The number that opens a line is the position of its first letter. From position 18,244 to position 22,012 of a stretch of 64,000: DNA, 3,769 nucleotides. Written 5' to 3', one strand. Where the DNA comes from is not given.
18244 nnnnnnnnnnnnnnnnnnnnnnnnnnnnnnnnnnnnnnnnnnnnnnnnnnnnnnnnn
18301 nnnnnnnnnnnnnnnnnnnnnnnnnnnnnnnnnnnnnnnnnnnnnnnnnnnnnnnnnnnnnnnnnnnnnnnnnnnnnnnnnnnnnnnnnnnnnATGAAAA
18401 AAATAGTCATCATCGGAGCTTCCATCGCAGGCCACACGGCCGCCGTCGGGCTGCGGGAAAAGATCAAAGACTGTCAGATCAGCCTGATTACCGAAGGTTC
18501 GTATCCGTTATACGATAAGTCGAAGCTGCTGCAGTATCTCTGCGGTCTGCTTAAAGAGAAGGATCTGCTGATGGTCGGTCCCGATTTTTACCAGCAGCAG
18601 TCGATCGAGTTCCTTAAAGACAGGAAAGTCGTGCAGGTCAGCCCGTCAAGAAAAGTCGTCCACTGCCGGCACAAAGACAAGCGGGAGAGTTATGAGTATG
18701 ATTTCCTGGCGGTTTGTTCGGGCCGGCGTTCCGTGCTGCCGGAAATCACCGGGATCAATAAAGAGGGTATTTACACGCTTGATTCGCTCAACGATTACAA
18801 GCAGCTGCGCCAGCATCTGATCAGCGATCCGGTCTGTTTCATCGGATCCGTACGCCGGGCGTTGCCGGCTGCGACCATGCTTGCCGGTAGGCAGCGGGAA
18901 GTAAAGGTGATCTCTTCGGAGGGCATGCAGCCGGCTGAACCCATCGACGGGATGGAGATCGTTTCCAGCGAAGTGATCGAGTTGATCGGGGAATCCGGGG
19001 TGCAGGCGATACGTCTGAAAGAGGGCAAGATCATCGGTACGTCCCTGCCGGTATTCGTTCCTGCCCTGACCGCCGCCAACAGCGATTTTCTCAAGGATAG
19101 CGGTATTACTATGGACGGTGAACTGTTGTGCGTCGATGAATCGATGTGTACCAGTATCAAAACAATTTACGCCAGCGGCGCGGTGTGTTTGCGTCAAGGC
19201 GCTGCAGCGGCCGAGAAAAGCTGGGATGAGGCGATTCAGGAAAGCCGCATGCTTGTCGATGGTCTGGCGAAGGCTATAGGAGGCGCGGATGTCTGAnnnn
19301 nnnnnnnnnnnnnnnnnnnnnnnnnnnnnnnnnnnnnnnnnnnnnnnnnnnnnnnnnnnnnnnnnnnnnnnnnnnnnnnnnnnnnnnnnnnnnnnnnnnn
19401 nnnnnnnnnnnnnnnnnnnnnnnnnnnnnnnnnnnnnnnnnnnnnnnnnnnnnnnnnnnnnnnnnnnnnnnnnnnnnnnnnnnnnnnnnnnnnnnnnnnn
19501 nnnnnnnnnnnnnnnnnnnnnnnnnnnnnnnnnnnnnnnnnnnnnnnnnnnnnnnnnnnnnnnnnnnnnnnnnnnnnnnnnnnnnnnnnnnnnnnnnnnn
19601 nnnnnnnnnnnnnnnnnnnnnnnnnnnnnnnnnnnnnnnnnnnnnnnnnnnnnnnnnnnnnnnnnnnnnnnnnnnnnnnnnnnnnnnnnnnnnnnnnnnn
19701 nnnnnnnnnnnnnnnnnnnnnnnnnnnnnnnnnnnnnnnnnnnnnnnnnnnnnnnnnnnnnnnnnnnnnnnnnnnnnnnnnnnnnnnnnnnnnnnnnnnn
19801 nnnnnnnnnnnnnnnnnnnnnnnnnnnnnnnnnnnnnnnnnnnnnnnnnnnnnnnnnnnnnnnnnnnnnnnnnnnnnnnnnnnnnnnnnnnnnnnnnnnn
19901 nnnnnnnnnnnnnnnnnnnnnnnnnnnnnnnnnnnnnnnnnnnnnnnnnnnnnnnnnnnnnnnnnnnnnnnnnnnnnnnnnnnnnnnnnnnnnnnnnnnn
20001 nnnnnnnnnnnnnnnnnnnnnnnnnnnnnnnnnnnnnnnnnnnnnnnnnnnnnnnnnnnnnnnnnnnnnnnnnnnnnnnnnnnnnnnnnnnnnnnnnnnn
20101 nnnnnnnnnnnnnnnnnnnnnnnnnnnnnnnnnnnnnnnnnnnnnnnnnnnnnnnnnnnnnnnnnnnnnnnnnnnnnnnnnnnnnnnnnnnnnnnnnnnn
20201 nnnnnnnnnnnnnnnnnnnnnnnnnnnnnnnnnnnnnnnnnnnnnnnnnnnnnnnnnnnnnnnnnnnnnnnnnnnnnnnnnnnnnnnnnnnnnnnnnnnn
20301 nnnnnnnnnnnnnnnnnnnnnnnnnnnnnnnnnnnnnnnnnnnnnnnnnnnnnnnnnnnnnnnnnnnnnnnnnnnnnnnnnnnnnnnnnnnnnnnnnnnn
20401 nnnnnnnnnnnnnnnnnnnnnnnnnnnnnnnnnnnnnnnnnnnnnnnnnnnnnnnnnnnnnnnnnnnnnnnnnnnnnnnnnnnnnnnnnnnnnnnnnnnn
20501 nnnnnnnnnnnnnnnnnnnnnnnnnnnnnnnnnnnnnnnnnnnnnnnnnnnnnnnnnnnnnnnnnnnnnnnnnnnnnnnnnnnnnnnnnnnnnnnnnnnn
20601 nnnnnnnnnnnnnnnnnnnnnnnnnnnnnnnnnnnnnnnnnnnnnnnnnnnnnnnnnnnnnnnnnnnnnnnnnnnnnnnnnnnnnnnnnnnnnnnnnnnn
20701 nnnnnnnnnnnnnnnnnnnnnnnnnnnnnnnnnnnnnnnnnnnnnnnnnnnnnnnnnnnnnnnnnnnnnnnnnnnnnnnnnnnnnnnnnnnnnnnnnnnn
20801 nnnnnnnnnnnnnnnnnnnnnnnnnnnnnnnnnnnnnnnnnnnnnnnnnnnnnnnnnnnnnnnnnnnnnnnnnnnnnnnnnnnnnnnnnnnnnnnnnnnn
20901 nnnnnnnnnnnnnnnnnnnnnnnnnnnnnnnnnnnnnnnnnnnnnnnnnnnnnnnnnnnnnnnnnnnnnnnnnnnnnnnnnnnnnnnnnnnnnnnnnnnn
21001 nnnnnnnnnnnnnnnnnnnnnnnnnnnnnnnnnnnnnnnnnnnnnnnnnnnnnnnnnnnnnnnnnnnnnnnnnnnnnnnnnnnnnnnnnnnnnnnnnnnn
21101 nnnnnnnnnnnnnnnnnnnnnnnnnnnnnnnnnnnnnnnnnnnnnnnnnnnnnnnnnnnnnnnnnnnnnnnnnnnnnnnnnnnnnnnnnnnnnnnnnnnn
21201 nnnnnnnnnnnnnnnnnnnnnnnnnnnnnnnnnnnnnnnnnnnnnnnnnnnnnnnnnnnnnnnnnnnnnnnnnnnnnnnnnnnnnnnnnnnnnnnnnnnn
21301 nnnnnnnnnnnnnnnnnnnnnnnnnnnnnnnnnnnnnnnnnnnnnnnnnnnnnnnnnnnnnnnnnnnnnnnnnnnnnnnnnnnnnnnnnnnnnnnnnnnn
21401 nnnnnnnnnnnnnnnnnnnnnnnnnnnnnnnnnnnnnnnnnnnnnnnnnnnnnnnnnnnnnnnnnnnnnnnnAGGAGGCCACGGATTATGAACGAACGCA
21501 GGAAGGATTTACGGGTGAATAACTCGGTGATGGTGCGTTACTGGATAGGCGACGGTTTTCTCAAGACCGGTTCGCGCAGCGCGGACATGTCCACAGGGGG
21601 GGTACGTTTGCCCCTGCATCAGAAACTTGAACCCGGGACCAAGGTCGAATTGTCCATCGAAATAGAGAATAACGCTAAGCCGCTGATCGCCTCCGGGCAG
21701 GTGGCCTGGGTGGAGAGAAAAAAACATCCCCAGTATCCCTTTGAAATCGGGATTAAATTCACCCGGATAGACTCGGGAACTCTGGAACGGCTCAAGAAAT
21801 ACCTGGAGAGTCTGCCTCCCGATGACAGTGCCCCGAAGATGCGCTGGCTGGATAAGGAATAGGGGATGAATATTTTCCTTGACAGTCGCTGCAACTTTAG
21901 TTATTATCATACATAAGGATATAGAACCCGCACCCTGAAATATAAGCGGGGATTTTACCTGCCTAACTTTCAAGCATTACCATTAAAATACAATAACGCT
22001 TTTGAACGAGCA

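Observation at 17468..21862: metF, a short FAD oxidoreductase, acsB and a PilZ protein form a translationally coupled operon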

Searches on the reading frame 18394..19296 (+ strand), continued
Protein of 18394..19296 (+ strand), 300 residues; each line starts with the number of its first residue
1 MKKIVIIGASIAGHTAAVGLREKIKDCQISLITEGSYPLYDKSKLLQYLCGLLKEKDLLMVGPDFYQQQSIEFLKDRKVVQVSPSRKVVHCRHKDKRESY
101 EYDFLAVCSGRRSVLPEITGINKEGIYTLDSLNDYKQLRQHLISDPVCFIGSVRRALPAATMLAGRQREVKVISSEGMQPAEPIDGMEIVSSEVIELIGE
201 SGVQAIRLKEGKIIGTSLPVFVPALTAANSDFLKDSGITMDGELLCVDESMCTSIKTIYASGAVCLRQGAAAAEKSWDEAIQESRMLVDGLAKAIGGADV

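Call 63: find_encoding_contigs(protein=P0380, flank=9000, max_places=1)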
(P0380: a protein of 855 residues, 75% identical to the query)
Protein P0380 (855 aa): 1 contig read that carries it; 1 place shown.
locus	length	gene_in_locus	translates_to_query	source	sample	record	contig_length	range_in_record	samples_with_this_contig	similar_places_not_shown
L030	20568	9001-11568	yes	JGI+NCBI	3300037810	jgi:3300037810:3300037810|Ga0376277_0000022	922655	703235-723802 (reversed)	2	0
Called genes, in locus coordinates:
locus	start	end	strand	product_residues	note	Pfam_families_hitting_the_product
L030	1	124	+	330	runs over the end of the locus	PF02547:Queuosine_synth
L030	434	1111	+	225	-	-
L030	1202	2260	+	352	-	PF14279:HNH_5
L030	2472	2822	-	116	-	PF10543:ORF6N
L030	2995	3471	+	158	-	PF03358:FMN_red (weak), PF12682:Flavodoxin_4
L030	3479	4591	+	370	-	PF01702:TGT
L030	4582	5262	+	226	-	PF01746:tRNA_m1G_MT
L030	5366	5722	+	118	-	PF01245:Ribosomal_L19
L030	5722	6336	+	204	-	PF01351:RNase_HII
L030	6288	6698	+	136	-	PF02021:UPF0102, PF08378:NERD (weak)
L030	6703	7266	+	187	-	PF04961:FTCD_C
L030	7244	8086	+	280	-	PF00763:THF_DHG_CYH, PF02882:THF_DHG_CYH_C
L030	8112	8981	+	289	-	PF02219:MTHFR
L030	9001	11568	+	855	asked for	PF18537:CODH_A_N, PF03598:CdhC, PF19436:ACS_CODH_B_C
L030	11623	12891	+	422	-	PF00515:TPR_1 (faint), PF07719:TPR_2 (faint), PF13181:TPR_8 (faint), PF13371:TPR_9 (faint), PF13424:TPR_12 (faint), PF13428:TPR_14 (faint), PF13432:TPR_16 (faint), PF13414:TPR_11 (weak), +4 more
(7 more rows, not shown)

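Call 64: find_encoding_contigs(protein=P0368, flank=9000, max_places=1)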
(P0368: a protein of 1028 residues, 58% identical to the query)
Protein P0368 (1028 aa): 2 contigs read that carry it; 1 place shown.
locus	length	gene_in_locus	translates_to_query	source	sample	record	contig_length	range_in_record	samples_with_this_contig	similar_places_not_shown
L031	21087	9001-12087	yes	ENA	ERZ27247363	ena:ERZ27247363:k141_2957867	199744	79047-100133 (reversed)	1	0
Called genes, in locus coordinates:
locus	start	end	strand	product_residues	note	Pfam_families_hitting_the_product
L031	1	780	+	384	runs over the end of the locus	PF08486:SpoIID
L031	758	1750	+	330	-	PF02547:Queuosine_synth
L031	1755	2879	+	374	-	PF01702:TGT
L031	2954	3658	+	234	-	PF01746:tRNA_m1G_MT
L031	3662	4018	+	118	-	PF01245:Ribosomal_L19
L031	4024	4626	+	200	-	PF01351:RNase_HII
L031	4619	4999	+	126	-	PF08378:NERD (weak), PF02021:UPF0102, PF01939:NucS_C (faint)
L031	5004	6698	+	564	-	PF01268:FTHFS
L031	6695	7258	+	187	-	PF04961:FTCD_C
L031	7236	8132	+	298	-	PF00763:THF_DHG_CYH, PF02882:THF_DHG_CYH_C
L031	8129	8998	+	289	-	PF02219:MTHFR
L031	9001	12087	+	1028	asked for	PF07992:Pyr_redox_2, PF13738:Pyr_redox_3 (faint), PF18537:CODH_A_N, PF03598:CdhC, PF19436:ACS_CODH_B_C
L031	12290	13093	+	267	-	PF13424:TPR_12, PF13432:TPR_16 (weak), PF13414:TPR_11, PF14559:TPR_19 (weak), PF13431:TPR_17 (weak), PF00515:TPR_1 (weak), PF13414:TPR_11, PF13431:TPR_17 (weak), +4 more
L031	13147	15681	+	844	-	PF02739:5_3_exonuc_N, PF01367:5_3_exonuc, PF01612:DNA_pol_A_exo1 (weak), PF22619:DNA_polI_exo1, PF00476:DNA_pol_A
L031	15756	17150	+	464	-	PF08323:Glyco_transf_5, PF20706:GT4-conflict (faint), PF13439:Glyco_transf_4 (weak), PF00534:Glycos_transf_1, PF13692:Glyco_trans_1_4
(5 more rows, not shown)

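Call 85: predict_structure(alignment_id=A3)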
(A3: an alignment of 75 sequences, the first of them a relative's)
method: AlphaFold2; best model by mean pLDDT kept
length: 1024 residues; sequences in the alignment: 75
mean_pLDDT: 74.1   pTM: 0.44
mean pLDDT of the five models: 74.1, 73.6, 71.4, 70.8, 62.4
residues with pLDDT >= 90: 378; 70-90: 314; 50-70: 134; < 50: 198
segments of 3 or more residues with pLDDT < 50: 291-298, 430-437, 577-584, 606-612, 617-640, 710-725, 788-894, 929-946
pLDDT, mean of each block of 10 residues (from residue 1): 96 97 96 95 94 95 94 96 96 95 95 93 94 94 94 94 96 87 93 94 96 96 91 92 96 96 95 94 90 41 81 94 95 85 86 94 96 91 84 93 90 76 64 47 84 84 73 70 80 64 70 79 84 78 78 83 82 56 57 77 51 47 32 33 75 89 85 69 86 65 58 31 44 72 71 72 89 82 59 32 27 24 28 26 23 28 32 24 24 51 80 72 56 32 49 63 88 83 87 92 91 91 63
secondary structure, 60 per line:
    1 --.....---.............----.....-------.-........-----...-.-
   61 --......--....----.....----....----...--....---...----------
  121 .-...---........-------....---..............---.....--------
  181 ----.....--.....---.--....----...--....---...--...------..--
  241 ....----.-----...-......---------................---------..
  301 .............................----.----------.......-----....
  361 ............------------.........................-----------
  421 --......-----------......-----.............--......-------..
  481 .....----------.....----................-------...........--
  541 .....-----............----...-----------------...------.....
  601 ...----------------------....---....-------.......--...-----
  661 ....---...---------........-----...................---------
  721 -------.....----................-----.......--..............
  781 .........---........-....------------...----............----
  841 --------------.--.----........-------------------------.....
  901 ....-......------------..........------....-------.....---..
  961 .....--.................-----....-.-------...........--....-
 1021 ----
elements in order (helices of 4 or more, strands of 3 or more residues): E3-7 H11-23 E28-32 H42-49 H63-68 E71-74 E79-83 E88-91 E96-98 E101-104 E108-110 E123-125 H129-136 E144-147 H151-164 E168-172 E185-189 E192-196 E203-206 E211-213 E216-219 E223-225 E241-244 E255-257 E262-264 H274-289 H299-329 H345-351 H358-372 H385-409 H423-428 E440-445 H451-463 E466-471 H479-485 E496-500 H505-520 H528-538 E541-545 H551-562 E567-569 E587-589 H596-603 H626-629 H633-636 E644-650 E661-664 E680-687 H693-711 H728-732 H737-752 E758-764 H767-789 H793-800 H802-805 H825-836 H863-870 E896-901 E906-911 H924-933 E940-943 H951-955 H959-962 E963-965 H968-984 H990-993 H1003-1013 H1016-1019

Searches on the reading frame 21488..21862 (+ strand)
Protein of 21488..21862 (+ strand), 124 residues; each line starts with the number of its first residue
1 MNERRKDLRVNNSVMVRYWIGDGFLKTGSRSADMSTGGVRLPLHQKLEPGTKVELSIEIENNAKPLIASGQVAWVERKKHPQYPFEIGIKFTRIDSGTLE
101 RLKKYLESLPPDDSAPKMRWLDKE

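Call 7: search_protein_families(library=pfam, proteins=[window:21488-21862:+], max_evalue=0.01)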
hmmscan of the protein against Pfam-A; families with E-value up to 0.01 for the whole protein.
window:21488-21862:+ (124 aa): 1 family
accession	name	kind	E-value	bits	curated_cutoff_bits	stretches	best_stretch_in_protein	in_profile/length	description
PF07238.19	PilZ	-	2.2e-14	54.1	22.5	1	3-107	1-101/102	PilZ domain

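Call 8: search_protein_families(library=ncbifam, proteins=[window:21488-21862:+], max_evalue=0.01)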
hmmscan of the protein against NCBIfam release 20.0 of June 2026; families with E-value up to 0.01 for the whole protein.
window:21488-21862:+ (124 aa): 1 family
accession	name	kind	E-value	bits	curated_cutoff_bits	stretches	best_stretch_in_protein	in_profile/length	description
TIGR02266.1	gmx_TIGR02266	paralog_domain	8.5e-12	45.1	68.7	1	29-107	19-96/96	TIGR02266 family protein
